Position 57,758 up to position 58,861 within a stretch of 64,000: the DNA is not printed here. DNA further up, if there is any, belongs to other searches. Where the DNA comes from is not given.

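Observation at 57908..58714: RNase HI fused to a complete QueD/PTPS-family domain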

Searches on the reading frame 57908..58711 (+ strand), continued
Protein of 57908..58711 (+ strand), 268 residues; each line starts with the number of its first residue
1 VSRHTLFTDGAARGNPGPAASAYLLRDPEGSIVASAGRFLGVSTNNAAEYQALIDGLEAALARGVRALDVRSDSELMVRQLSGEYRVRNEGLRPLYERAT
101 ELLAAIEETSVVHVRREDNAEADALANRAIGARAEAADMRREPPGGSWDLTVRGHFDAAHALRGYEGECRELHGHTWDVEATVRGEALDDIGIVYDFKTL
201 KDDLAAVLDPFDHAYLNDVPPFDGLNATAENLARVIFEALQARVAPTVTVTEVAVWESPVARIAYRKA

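Call 27: find_related_loci(query=A1, collection=genome_contigs, flank=6000)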
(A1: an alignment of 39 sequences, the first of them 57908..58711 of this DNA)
Query A1 (268 aa) in genome_contigs; peptide patterns used: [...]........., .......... (x = any residue, [..] = any of these).
600 stretches matched a pattern (row limit reached: there are more); 539 encode a relative of the query (tblastn E <= 1e-3); the best 80 are kept; 80 distinct loci.
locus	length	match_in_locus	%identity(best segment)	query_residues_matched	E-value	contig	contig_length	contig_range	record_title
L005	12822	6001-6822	63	5-266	9e-109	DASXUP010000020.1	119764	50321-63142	MAG TPA_asm: Coriobacteriia bacterium isolate SMAG_U4721 k141_160687, whole genome shotgun sequence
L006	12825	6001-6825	61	5-266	2e-103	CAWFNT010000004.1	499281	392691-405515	MAG: uncultured Actinomycetes bacterium isolate MFD05942.bin.3.284 genome assembly, contig: contig_8289, whole genome sh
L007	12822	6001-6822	60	5-266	1e-101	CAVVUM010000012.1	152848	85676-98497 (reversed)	MAG: uncultured Coriobacteriia bacterium isolate MFD02979.bin.2.149 genome assembly, contig: contig_79872, whole genome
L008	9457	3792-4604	60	1-267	4e-101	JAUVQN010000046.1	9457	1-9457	MAG: Coriobacteriia bacterium isolate CSMAG_689 CSMAG_689_k127_12561597_length_9457_cov_7.0000, whole genome shotgun seq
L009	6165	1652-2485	58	1-266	3e-100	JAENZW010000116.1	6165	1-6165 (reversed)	MAG: Actinomycetota bacterium isolate BM5_bin.17 BM5_bin17_NODE_1994_length_6165_cov_17.220786, whole genome shotgun seq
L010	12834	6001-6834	55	1-266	2e-97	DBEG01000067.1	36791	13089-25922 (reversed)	MAG TPA_asm: Actinobacteria bacterium UBA912 UBA912_contig_1512, whole genome shotgun sequence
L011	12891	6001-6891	55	1-266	4e-97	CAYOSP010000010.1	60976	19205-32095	MAG TPA_asm: uncultured Eubacteriales bacterium isolate SRP141376_co1_222 genome assembly, contig: NODE_1277_length_6097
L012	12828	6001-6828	61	2-266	1e-96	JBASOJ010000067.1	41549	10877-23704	MAG: Coriobacteriia bacterium isolate MFD12108_ilm_asm_bin10 k127_104326, whole genome shotgun sequence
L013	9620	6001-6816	59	6-266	2e-96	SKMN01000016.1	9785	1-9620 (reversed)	MAG: Coriobacteriia bacterium isolate CSSed162cmA_248R1 CSSed16-2cmA-26226, whole genome shotgun sequence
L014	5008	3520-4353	55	1-266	2e-94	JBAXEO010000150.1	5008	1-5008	MAG: Coriobacteriia bacterium isolate ELA247 MAG247_150, whole genome shotgun sequence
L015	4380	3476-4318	55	1-266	1e-94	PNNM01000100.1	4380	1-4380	MAG: Coriobacteriaceae bacterium isolate SW.3.84 SW_1015487_4380, whole genome shotgun sequence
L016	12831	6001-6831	55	1-266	8e-94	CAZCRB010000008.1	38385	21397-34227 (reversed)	MAG TPA_asm: uncultured Eubacteriales bacterium isolate binchicken_co104_79 genome assembly, contig: NODE_823_length_383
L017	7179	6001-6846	54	1-266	4e-94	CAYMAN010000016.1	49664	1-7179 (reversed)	MAG TPA_asm: uncultured Eubacteriales bacterium isolate SRP302447_co4_271 genome assembly, contig: NODE_2004_length_4966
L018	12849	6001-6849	54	1-267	7e-94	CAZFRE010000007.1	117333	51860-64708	MAG TPA_asm: uncultured Eubacteriales bacterium isolate binchicken_co269_259 genome assembly, contig: NODE_156_length_11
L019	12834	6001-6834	55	1-266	1e-93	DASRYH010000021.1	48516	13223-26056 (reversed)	MAG TPA_asm: Coriobacteriia bacterium isolate SMAG_U13147 k141_92241, whole genome shotgun sequence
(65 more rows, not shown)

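Call 33: search_solved_structures(query=window:57908-58711:+, max_evalue=0.001, show_alignments=0)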
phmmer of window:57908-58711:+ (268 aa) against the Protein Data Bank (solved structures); distinct sequences matched with E-value up to 0.001: 24.
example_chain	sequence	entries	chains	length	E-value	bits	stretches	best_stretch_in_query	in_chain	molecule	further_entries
4e19_A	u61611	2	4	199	3.2e-27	98.9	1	6-130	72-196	ribonuclease H1 | Ribonuclease HI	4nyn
3u3g_D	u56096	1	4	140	7.9e-24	87.7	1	2-131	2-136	Ribonuclease H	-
4h8k_A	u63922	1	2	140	3.9e-23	85.5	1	2-131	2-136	Ribonuclease H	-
3hst_B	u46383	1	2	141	6.7e-20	74.9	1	6-137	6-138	Protein Rv2228c/MT2287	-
3aly_A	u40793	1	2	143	2.1e-15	60.1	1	39-129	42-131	Putative uncharacterized protein ST0753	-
2ehg_A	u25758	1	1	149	2.3e-15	60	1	39-129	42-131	ribonuclease HI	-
3d7j_A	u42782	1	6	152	9e-14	54.8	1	147-244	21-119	Uncharacterized protein SCO6650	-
2oba_A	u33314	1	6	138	2.1e-11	47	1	143-247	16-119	Probable 6-pyruvoyl tetrahydrobiopterin synthase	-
2dj6_A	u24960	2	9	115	1.4e-10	44.3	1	151-258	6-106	hypothetical protein PH0634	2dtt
4ntm_A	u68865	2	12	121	4.1e-10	42.8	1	156-261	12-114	6-carboxy-5,6,7,8-tetrahydropterin synthase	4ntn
3qn0_A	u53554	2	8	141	5.5e-10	42.4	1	155-260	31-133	6-carboxy-5,6,7,8-tetrahydropterin synthase | 6-pyruvoyl tetrahydrobiopterin synthase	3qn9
2g64_A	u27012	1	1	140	1.6e-09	40.8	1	167-265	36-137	Putative 6-pyruvoyl tetrahydrobiopterin synthase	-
4ntk_A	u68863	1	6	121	4.8e-09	39.3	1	156-261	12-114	6-carboxy-5,6,7,8-tetrahydropterin synthase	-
3qna_A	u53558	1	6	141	6.5e-09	38.9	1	155-260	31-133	6-carboxy-5,6,7,8-tetrahydropterin synthase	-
1b66_A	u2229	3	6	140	1.7e-08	37.5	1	167-265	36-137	6-PYRUVOYL TETRAHYDROPTERIN SYNTHASE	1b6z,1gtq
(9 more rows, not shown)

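Call 44: predict_structure(alignment_id=A1)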
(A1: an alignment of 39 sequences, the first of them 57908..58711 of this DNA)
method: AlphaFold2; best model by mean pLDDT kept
length: 268 residues; sequences in the alignment: 39
mean_pLDDT: 94.0   pTM: 0.56
mean pLDDT of the five models: 94.0, 94.0, 93.3, 92.6, 89.8
residues with pLDDT >= 90: 232; 70-90: 24; 50-70: 5; < 50: 7
segments of 3 or more residues with pLDDT < 50: 138-144
pLDDT, mean of each block of 10 residues (from residue 1): 95 93 98 97 97 98 98 98 97 98 98 98 97 64 72 98 91 92 90 89 98 97 97 98 95 96 96
secondary structure, 60 per line:
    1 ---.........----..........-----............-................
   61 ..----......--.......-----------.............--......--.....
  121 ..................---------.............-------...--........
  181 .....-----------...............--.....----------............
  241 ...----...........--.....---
elements in order: E4-12 E17-26 E32-43 H45-62 E67-72 H75-81 H93-105 E108-113 H116-138 E148-160 E173-185 H197-211 H229-243 E248-258 E261-265

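Call 50: fold_search(model_id=the predicted structure, library=pdb)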
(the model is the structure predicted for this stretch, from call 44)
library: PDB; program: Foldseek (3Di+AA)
matches with E <= 10: 1058; with E <= 0.001: 389
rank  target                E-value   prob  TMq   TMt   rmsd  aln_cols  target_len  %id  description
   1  4e19_A                1.5e-15  1.00  0.48  0.95   1.2       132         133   45  Crystal structure of RNase H1 from halophilic archaeon Halobacterium salinarum NRC-1 (released 2013-03-06)
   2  4e19_B                2.8e-15  1.00  0.47  0.94   1.1       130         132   45  Crystal structure of RNase H1 from halophilic archaeon Halobacterium salinarum NRC-1 (released 2013-03-06)
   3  3hst_B                3.0e-15  1.00  0.50  0.94   1.3       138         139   36  N-Terminal RNASE H domain of rv2228c from mycobacterium tuberculosis as a fusion protein with maltose binding protein (released 2010-04-28)
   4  3hst_D                7.0e-14  1.00  0.47  0.95   0.9       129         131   36  N-Terminal RNASE H domain of rv2228c from mycobacterium tuberculosis as a fusion protein with maltose binding protein (released 2010-04-28)
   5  3u3g_A                1.1e-13  1.00  0.47  0.89   1.7       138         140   38  Structure of LC11-RNase H1 Isolated from Compost by Metagenomic Approach: Insight into the Structural Bases for Unusua (released 2012-03-07)
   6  4h8k_A                2.1e-13  1.00  0.46  0.88   1.9       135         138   37  Crystal structure of LC11-RNase H1 in complex with RNA/DNA hybrid (released 2013-09-25)
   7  3aly_A                1.7e-11  1.00  0.46  0.84   2.9       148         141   30  Crystal Structure of RNase HI from Sulfolobus tokodaii with C-terminal deletion (released 2011-06-22)
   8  2ehg                  7.6e-11  1.00  0.44  0.76   2.7       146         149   29  Crystal structure of hyperthermophilic archaeal RNase HI (released 2007-09-11)
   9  2dj6_B                8.6e-11  1.00  0.41  0.91   2.0       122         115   30  Crystal structure of 6-pyruvoyl tetrahydrobiopterin synthase from Pyrococcus horikoshii OT3 (released 2006-10-01)
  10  1gtq_A                8.6e-11  1.00  0.43  0.80   2.2       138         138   28  6-PYRUVOYL TETRAHYDROPTERIN SYNTHASE (released 1996-04-03)
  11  3i2b_G                1.0e-10  1.00  0.42  0.81   2.1       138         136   28  The crystal structure of human 6 Pyruvoyl Tetrahydrobiopterin Synthase (released 2009-07-28)
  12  3d7j_C                1.1e-10  1.00  0.42  0.81   1.9       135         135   33  SCO6650, a 6-pyruvoyltetrahydropterin synthase homolog from Streptomyces coelicolor (released 2008-10-21)
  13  3d7j_A                2.0e-10  1.00  0.42  0.82   1.9       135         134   33  SCO6650, a 6-pyruvoyltetrahydropterin synthase homolog from Streptomyces coelicolor (released 2008-10-21)
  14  2dj6_A                2.1e-10  1.00  0.38  0.95   1.1       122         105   30  Crystal structure of 6-pyruvoyl tetrahydrobiopterin synthase from Pyrococcus horikoshii OT3 (released 2006-10-01)
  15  2oba_B                2.1e-10  1.00  0.42  0.90   1.6       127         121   31  Pseudomonas aeruginosa 6-pyruvoyl tetrahydrobiopterin synthase (released 2007-01-30)
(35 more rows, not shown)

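Call 74: search_protein_representatives(protein=window:57908-58711:+)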
Query: 268 residues. Proteins with E-value up to 0.001 (for the whole library): 27535; up to 1e-10: 9266; up to 1e-30: 189. The best 150 are listed.
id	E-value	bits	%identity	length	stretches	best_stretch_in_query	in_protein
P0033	2.2e-87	309.1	55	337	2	140-267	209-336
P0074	2.7e-82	292.5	50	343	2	112-267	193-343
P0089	2.7e-81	289.2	51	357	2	137-266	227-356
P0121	1.3e-78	280.4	55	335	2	141-266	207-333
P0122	4.5e-78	278.6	53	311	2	131-266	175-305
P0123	1.0e-75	270.9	56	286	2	144-266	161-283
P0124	8.1e-69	248.3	52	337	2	128-267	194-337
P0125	1.1e-62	228.2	47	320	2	4-140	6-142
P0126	5.0e-60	219.5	45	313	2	4-136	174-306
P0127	3.1e-59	216.9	34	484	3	3-140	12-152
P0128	3.8e-59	216.6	38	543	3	5-132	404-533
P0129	3.2e-57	210.3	43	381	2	139-267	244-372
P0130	2.8e-55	204.0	52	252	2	141-266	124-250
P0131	4.1e-55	203.4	37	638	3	5-132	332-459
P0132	4.2e-53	196.8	47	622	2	2-130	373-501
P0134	7.8e-49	182.8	41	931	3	3-139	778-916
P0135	4.0e-48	180.5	36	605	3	5-133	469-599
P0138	1.5e-47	178.6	63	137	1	145-267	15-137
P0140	7.9e-47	176.3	48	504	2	4-132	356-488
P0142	3.6e-46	174.1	40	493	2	6-131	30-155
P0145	1.4e-43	165.6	35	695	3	5-133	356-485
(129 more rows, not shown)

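Call 75: search_protein_families(library=pfam, proteins=[P0126, P0127, P0128, P0131, P0132, P0134, P0135, P0140, P0145, P0142], max_evalue=0.00001)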
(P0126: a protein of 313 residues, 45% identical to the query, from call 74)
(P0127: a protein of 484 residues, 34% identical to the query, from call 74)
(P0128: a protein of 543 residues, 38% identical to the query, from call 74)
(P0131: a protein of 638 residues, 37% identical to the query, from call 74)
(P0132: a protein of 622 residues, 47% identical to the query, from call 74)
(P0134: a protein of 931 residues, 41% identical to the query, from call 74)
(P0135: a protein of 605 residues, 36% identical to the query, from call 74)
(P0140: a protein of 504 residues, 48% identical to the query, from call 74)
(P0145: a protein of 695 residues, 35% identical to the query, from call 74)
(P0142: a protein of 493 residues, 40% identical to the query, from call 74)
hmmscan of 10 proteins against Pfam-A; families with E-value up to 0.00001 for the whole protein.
P0126 (313 aa): 2 families
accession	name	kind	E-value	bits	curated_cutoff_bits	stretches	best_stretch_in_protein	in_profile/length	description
PF13456.12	RVT_3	-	3.1e-50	169.6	21.6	2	178-297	2-121/123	Reverse transcriptase-like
PF00075.30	RNase_H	-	7.8e-26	91.4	25.8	2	173-297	3-137/141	RNase H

P0127 (484 aa): 2 families
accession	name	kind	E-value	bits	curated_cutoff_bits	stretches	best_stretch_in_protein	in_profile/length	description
PF13456.12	RVT_3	-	1.4e-58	196.6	21.6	3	167-288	2-123/123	Reverse transcriptase-like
PF00075.30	RNase_H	-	1.1e-12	48.7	25.8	1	13-97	4-84/141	RNase H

P0128 (543 aa): 3 families
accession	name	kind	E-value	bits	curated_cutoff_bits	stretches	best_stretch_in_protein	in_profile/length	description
PF13456.12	RVT_3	-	3.9e-82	272.7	21.6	3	247-370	2-123/123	Reverse transcriptase-like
PF00075.30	RNase_H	-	4.2e-13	50.1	25.8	0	244-371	5-140/141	RNase H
PF02037.33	SAP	-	7.2e-10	38.7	23.9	1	19-51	2-34/37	SAP domain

P0131 (638 aa): 3 families
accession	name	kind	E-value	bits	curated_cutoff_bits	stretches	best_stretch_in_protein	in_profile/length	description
PF13456.12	RVT_3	-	1.7e-68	228.6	21.6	3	508-629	2-123/123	Reverse transcriptase-like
PF00075.30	RNase_H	-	3.2e-23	82.9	25.8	2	333-457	6-140/141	RNase H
PF02037.33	SAP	-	6.2e-08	32.5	23.9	1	91-120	2-31/37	SAP domain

P0132 (622 aa): 2 families
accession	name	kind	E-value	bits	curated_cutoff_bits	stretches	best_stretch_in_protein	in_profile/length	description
PF13456.12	RVT_3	-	2.9e-36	124.5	21.6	2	380-499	3-122/123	Reverse transcriptase-like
PF00075.30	RNase_H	-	2.8e-15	57.2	25.8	1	375-460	4-84/141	RNase H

P0134 (931 aa): 2 families
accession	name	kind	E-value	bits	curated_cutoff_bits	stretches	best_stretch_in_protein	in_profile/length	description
PF13456.12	RVT_3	-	1.3e-65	219.4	21.6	3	783-906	2-123/123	Reverse transcriptase-like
PF00075.30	RNase_H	-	5.2e-09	36.8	25.8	0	782-906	7-139/141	RNase H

P0135 (605 aa): 2 families
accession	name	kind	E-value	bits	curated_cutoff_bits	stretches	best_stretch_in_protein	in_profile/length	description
PF13456.12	RVT_3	-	6.9e-67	223.4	21.6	3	472-595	2-123/123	Reverse transcriptase-like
PF00075.30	RNase_H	-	1.8e-11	44.9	25.8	1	469-558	5-87/141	RNase H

P0140 (504 aa): 2 families
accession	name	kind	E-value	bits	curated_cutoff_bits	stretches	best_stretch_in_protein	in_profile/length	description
PF13456.12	RVT_3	-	1.2e-49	167.7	21.6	2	360-485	2-123/123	Reverse transcriptase-like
PF00075.30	RNase_H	-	2.7e-12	47.5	25.8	0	359-439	7-77/141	RNase H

P0145 (695 aa): 2 families
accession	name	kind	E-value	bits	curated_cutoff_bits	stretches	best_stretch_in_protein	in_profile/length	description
PF13456.12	RVT_3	-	1.4e-47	161.1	21.6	3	359-480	2-122/123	Reverse transcriptase-like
PF02037.33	SAP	-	9.6e-07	28.7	23.9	1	85-119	2-36/37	SAP domain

P0142 (493 aa): 2 families
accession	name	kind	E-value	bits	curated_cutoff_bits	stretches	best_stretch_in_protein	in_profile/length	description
PF13456.12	RVT_3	-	5.1e-55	185.1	21.6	2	32-153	2-123/123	Reverse transcriptase-like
PF00075.30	RNase_H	-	3.1e-15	57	25.8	1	33-151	9-137/141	RNase H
